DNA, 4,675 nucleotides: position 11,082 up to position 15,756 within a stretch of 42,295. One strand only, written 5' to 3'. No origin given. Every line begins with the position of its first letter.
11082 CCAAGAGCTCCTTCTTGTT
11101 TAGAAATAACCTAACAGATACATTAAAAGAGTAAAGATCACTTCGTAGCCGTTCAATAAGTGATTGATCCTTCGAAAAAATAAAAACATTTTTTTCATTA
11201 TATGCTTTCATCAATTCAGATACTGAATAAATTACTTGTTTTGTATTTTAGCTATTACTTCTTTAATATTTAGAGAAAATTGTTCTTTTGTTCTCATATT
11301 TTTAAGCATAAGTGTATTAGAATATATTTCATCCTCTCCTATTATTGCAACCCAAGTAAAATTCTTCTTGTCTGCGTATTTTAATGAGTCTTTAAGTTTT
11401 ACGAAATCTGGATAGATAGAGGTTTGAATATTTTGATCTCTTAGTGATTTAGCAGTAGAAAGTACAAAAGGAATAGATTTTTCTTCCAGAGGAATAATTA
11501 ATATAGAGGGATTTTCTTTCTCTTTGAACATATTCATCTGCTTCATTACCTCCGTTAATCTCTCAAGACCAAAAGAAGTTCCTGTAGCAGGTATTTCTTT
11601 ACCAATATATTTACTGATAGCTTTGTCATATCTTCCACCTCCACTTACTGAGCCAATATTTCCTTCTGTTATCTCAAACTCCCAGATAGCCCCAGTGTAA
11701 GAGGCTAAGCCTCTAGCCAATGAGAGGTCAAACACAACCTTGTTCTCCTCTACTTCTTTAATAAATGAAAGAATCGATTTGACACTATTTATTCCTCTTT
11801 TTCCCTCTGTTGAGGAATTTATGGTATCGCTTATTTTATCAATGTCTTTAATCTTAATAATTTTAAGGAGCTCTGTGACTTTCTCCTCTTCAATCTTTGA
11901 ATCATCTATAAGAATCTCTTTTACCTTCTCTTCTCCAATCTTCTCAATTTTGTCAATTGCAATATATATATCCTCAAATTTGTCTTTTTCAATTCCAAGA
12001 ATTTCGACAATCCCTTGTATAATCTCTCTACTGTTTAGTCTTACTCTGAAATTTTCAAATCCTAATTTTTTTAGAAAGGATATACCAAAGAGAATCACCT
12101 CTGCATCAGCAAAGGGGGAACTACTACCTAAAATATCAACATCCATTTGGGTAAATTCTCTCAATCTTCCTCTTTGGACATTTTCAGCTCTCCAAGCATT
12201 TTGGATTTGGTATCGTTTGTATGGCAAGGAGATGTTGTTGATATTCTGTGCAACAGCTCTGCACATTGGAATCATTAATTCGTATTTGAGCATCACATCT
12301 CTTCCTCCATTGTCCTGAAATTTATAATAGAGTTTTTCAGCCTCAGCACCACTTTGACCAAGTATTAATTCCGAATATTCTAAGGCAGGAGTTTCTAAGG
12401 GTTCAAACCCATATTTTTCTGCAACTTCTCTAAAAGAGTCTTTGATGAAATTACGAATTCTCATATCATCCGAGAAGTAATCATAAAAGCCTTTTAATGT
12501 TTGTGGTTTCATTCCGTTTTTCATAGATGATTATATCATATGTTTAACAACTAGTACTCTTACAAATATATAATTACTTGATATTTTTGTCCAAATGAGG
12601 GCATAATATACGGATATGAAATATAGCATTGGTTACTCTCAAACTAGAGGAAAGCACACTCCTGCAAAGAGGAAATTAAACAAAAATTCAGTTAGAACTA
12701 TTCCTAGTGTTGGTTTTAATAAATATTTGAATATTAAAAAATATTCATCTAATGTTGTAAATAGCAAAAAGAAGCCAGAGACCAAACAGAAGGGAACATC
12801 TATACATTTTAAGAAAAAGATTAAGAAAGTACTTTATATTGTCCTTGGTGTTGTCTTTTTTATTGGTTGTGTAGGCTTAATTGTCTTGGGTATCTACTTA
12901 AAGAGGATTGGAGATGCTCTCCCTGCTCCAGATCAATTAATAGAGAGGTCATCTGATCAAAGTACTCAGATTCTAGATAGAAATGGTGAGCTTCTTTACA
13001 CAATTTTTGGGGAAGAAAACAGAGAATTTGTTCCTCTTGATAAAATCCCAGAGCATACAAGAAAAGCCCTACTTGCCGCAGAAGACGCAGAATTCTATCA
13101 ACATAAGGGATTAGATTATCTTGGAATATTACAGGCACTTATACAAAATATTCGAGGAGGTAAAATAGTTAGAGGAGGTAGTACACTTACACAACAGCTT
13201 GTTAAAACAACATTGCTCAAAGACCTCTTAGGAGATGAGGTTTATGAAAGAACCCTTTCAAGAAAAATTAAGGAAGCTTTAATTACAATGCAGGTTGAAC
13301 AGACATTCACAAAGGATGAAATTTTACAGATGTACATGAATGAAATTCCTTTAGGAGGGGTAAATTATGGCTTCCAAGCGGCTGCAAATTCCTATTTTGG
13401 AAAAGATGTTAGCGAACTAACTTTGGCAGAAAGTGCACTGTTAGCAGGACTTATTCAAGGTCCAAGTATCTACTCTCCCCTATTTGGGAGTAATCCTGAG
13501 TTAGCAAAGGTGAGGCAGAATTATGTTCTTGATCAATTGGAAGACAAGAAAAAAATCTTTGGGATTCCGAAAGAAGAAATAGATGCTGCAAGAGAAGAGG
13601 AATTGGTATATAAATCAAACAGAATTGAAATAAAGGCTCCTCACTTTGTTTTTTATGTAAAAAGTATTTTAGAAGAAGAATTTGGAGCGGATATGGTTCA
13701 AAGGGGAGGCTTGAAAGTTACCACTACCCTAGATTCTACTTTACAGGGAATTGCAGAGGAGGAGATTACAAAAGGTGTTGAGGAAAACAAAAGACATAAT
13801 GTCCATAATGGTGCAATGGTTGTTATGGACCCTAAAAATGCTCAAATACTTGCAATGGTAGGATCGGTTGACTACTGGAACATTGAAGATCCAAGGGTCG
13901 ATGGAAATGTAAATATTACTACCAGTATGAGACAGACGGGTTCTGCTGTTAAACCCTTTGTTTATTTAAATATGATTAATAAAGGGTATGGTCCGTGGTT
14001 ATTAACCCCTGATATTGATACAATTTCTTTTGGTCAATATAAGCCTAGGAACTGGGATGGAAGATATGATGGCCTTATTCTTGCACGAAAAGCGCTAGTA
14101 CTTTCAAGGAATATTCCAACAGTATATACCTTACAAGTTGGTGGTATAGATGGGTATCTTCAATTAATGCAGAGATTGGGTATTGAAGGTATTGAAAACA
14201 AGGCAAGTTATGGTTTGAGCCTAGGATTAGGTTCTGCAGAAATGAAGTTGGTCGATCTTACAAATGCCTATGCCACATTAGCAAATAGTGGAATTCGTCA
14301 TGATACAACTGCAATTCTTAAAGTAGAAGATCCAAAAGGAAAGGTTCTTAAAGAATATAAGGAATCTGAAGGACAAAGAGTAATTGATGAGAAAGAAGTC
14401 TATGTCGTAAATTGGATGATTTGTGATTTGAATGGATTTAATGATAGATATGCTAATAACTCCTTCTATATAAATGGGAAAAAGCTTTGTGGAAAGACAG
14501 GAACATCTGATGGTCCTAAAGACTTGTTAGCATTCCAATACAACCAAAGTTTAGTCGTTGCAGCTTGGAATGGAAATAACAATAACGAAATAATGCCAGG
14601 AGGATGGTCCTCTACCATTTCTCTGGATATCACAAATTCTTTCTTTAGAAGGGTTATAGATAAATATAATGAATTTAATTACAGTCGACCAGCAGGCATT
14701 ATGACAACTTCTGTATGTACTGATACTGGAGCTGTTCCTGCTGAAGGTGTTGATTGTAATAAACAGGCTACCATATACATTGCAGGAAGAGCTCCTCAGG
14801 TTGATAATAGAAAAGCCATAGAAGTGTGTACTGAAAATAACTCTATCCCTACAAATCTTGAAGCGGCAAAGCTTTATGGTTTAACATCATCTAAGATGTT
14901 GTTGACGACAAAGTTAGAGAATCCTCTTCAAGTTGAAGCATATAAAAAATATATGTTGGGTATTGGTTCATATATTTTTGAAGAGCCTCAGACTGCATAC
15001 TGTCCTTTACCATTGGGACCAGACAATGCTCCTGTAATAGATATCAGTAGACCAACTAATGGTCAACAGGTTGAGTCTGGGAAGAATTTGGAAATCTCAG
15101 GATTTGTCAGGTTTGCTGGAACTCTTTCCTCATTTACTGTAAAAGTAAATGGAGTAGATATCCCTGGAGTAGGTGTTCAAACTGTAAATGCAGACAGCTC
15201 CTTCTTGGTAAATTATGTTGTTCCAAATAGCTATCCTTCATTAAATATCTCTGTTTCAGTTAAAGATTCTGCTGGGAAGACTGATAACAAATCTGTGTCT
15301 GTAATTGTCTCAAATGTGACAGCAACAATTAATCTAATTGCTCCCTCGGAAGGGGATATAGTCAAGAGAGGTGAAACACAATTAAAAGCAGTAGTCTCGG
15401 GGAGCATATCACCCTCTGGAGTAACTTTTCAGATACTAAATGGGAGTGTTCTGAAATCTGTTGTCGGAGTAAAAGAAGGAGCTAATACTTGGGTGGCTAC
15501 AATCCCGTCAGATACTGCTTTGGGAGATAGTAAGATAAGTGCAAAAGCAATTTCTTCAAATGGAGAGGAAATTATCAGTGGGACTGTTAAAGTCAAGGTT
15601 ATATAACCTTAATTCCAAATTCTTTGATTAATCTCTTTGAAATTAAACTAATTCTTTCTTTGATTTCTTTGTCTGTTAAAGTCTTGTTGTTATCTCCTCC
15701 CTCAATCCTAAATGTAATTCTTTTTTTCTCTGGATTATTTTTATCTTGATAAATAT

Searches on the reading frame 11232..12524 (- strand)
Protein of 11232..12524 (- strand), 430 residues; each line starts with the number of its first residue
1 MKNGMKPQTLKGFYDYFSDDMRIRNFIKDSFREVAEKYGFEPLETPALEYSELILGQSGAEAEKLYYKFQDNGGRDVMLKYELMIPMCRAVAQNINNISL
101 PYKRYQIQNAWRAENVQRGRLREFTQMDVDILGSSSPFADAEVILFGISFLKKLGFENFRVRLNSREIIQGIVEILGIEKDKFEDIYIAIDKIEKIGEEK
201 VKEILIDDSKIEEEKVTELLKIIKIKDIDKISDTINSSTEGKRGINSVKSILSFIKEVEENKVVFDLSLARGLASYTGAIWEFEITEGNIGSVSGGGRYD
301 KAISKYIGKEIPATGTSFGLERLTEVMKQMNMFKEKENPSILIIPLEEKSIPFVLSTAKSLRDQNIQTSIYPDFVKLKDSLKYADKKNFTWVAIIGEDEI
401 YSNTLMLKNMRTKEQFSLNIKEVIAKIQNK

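Call 98: search_protein_families(library=pfam, proteins=[window:11232-12524:-], max_evalue=0.00001)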
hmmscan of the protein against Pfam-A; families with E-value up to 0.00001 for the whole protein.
window:11232-12524:- (430 aa): 4 families
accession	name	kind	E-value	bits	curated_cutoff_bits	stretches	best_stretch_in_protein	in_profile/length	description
PF13393.11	tRNA-synt_His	-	5.4e-39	134.7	25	1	12-323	1-308/308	Histidyl-tRNA synthetase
PF03129.25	HGTP_anticodon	-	8.7e-13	48.7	21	1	341-429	2-93/94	Anticodon binding domain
PF00587.30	tRNA-synt_2b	-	5e-08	33.7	29.3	1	67-392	1-121/179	tRNA synthetase class II core domain (G, H, P, S and T)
PF00152.25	tRNA-synt_2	-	9.9e-08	31.8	25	1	18-131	19-121/308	tRNA synthetases class II (D, K and N)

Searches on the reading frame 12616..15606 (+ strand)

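Call 98: search_protein_families(library=pfam, proteins=[window:12616-15606:+], max_evalue=0.00001)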
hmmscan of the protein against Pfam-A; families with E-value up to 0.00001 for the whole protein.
window:12616-15606:+ (996 aa): 3 families
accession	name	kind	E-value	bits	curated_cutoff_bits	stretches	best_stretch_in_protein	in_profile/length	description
PF00912.28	Transgly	-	7e-62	208.4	27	1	124-308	2-177/178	Transglycosylase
PF00905.27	Transpeptidase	-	9.1e-11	41.9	22.1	1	399-633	1-244/299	Penicillin binding protein transpeptidase domain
PF17957.7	Big_7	-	9.1e-06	26.7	24.1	0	806-855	1-45/70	Bacterial Ig domain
